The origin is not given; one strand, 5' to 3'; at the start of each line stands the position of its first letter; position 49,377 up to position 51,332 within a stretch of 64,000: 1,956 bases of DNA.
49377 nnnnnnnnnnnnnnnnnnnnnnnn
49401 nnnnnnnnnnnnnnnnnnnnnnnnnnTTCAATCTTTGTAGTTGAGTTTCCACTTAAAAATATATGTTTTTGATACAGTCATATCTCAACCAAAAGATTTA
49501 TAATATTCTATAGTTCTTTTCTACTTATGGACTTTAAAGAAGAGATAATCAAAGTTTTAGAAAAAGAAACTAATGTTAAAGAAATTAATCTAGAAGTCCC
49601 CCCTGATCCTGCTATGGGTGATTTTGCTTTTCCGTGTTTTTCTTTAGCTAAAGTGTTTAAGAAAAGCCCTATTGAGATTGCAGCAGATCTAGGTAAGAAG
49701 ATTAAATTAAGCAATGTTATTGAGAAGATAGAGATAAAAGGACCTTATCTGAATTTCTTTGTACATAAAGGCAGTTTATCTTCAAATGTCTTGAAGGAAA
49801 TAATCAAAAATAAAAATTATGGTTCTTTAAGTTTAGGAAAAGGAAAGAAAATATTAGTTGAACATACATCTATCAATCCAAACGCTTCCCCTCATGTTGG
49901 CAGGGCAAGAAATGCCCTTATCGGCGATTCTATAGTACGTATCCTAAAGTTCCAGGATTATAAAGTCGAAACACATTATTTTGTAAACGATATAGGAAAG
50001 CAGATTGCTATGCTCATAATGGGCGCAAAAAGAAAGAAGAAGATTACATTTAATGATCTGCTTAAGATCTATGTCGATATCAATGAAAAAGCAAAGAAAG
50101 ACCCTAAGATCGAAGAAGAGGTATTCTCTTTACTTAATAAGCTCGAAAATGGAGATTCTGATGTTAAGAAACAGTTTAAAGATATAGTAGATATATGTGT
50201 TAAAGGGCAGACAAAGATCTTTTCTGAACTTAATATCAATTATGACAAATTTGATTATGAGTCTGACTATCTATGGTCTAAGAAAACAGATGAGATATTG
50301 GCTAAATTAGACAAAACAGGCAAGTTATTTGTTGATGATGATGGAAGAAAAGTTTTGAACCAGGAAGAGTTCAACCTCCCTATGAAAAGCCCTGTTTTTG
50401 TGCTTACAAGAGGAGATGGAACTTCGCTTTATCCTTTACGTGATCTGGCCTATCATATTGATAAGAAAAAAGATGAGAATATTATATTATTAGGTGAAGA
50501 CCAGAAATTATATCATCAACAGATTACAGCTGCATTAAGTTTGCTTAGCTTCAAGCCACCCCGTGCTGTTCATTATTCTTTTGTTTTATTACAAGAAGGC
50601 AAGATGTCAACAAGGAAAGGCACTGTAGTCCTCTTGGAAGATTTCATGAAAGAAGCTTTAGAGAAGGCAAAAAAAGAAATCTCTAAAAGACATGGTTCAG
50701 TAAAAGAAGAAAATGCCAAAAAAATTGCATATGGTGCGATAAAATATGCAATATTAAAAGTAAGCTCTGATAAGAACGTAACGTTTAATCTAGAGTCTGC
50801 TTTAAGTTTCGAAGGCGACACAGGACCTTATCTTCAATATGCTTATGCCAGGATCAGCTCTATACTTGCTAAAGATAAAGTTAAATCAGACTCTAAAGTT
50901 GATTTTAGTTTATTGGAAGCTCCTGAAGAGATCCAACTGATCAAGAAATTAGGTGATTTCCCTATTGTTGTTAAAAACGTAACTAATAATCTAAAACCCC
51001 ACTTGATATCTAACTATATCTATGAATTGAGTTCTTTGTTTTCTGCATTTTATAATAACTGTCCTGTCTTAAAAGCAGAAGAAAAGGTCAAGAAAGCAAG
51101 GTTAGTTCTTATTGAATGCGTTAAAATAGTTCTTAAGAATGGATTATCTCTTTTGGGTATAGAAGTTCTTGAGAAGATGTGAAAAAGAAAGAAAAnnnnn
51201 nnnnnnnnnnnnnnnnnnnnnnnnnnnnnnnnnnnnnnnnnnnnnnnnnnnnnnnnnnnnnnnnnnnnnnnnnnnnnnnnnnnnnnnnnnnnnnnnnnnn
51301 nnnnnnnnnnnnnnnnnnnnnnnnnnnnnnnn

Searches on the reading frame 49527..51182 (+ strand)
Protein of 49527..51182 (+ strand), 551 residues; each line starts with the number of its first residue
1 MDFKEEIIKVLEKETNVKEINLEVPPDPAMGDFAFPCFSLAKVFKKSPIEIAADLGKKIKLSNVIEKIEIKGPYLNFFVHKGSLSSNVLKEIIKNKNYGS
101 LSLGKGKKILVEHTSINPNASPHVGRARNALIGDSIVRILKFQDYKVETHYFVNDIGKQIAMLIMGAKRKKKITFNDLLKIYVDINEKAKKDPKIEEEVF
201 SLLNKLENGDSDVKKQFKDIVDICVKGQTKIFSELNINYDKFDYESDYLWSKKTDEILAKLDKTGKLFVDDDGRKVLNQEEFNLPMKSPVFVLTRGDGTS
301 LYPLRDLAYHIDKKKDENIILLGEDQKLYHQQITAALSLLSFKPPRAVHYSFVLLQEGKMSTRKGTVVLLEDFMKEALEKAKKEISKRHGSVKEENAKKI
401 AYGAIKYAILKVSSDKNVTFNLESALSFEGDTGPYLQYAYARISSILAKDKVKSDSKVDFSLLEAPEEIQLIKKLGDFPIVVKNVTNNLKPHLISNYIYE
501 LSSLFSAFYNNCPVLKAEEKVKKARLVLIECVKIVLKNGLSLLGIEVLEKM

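Call 18: search_protein_families(library=ncbifam, proteins=[window:49527-51182:+], max_evalue=0.00001)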
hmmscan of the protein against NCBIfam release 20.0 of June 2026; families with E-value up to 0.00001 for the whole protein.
window:49527-51182:+ (551 aa): 6 families
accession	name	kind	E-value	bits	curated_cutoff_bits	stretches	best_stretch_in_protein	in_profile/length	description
TIGR00456.1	argS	equivalog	6.6e-149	496.9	261.65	1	3-551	5-569/569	arginine--tRNA ligase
NF002446.0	PRK01611.3-3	equivalog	1.6e-128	429.7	399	2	183-551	248-636/636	arginine--tRNA ligase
NF002447.0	PRK01611.3-4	equivalog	2.3e-115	386.4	460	2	3-313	9-321/613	arginine--tRNA ligase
NF045898.1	ArgS_rel_codon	equivalog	1.6e-19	70.5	340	2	385-547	158-323/327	ArgS-related anticodon-binding protein NrtL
TIGR00211.2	glyS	equivalog_domain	3.9e-08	32.3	300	1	436-533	575-672/684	glycine--tRNA ligase subunit beta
NF001100.0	PRK00133.1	equivalog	8.4e-06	24.6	587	0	312-379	281-350/676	methionine--tRNA ligase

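Call 40: find_encoding_contigs(protein=window:49527-51182:+, flank=2000, max_places=10)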
Protein window:49527-51182:+ (551 aa): 24 contigs read that carry it; 6 places shown.
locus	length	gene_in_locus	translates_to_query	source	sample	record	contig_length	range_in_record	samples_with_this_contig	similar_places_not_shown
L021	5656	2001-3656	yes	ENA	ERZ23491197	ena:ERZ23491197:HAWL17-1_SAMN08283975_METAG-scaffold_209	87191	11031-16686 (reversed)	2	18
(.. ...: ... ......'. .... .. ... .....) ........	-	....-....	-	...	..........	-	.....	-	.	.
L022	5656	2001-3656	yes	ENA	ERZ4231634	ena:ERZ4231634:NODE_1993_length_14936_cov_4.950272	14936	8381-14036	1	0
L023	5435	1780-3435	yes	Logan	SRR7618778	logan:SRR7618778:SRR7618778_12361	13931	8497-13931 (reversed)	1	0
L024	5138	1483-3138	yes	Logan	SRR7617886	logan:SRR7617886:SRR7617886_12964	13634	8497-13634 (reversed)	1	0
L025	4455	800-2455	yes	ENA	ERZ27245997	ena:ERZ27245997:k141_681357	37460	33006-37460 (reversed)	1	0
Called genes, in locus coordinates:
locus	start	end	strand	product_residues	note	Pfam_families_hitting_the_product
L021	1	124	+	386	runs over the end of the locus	PF00206:Lyase_1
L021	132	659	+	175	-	-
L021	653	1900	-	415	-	PF04055:Radical_SAM (weak)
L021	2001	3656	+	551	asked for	PF03485:Arg_tRNA_synt_N, PF01921:tRNA-synt_1f (faint), PF00750:tRNA-synt_1d, PF09334:tRNA-synt_1g (faint), PF05746:DALR_1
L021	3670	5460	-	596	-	-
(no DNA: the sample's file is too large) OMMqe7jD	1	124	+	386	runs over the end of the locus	PF00206:Lyase_1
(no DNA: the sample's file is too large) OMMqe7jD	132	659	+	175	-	-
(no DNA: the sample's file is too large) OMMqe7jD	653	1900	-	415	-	PF04055:Radical_SAM (weak)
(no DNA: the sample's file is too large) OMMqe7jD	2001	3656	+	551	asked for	PF03485:Arg_tRNA_synt_N, PF01921:tRNA-synt_1f (faint), PF00750:tRNA-synt_1d, PF09334:tRNA-synt_1g (faint), PF05746:DALR_1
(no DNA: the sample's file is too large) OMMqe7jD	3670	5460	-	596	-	-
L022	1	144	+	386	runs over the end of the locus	PF00206:Lyase_1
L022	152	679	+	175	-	-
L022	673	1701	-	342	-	-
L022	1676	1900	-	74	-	-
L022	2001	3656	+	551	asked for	PF03485:Arg_tRNA_synt_N, PF01921:tRNA-synt_1f (faint), PF00750:tRNA-synt_1d, PF09334:tRNA-synt_1g (faint), PF05746:DALR_1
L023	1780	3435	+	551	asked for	PF03485:Arg_tRNA_synt_N, PF01921:tRNA-synt_1f (faint), PF00750:tRNA-synt_1d, PF09334:tRNA-synt_1g (faint), PF05746:DALR_1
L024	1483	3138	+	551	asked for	PF03485:Arg_tRNA_synt_N, PF01921:tRNA-synt_1f (faint), PF00750:tRNA-synt_1d, PF09334:tRNA-synt_1g (faint), PF05746:DALR_1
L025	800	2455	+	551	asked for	PF03485:Arg_tRNA_synt_N, PF01921:tRNA-synt_1f (faint), PF00750:tRNA-synt_1d, PF09334:tRNA-synt_1g (faint), PF05746:DALR_1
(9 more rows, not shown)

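Call 59: find_homologous_proteins(query=window:49527-51179:+, max_evalue=1e-30)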
Query window:49527-51179:+ (551 aa): 5494 proteins with E <= 1e-30 among 8000 candidates; the best 120 are listed.
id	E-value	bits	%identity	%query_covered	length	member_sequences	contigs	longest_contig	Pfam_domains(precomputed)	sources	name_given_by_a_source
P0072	1.8e-295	999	100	84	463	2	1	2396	PF09334.18,PF01921.25,PF05746.22,PF00750.26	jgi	jgi:arginyl-tRNA synthetase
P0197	1.3e-276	936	78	100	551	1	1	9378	PF09334.18,PF01921.25,PF05746.22,PF00750.26,PF03485.22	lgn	-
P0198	3.4e-276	935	78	100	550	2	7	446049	PF09334.18,PF05746.22,PF00750.26,PF03485.22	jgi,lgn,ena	jgi:arginyl-tRNA synthetase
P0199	2.5e-274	929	79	100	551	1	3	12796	PF09334.18,PF01921.25,PF05746.22,PF00750.26,PF03485.22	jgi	-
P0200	5.8e-274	928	78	100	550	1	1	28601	PF09334.18,PF05746.22,PF00750.26,PF03485.22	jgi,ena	jgi:arginyl-tRNA synthetase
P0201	3.2e-273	925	77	100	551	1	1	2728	PF09334.18,PF01921.25,PF05746.22,PF00750.26,PF03485.22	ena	-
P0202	8.5e-273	924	77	100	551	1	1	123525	PF01921.25,PF05746.22,PF00750.26,PF03485.22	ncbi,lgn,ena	-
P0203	1.6e-272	923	77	100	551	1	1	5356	PF09334.18,PF01921.25,PF05746.22,PF00750.26,PF03485.22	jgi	-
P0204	1.2e-270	917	76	100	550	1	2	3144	PF09334.18,PF01921.25,PF05746.22,PF00750.26,PF03485.22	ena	-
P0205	1.5e-270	916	77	100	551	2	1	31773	PF09334.18,PF01921.25,PF05746.22,PF00750.26,PF03485.22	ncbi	-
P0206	5.6e-269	911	76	100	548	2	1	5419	PF09334.18,PF01921.25,PF05746.22,PF00750.26,PF03485.22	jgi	-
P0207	8.3e-269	911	76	100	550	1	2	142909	PF09334.18,PF01921.25,PF05746.22,PF00750.26,PF03485.22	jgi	-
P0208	9.8e-269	910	75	100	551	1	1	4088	PF09334.18,PF01921.25,PF05746.22,PF00750.26,PF03485.22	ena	-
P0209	1.2e-268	910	74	100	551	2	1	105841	PF09334.18,PF01921.25,PF05746.22,PF00750.26,PF03485.22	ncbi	-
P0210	1.3e-268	910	76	99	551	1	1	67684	PF09334.18,PF01921.25,PF05746.22,PF00750.26,PF03485.22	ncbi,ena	-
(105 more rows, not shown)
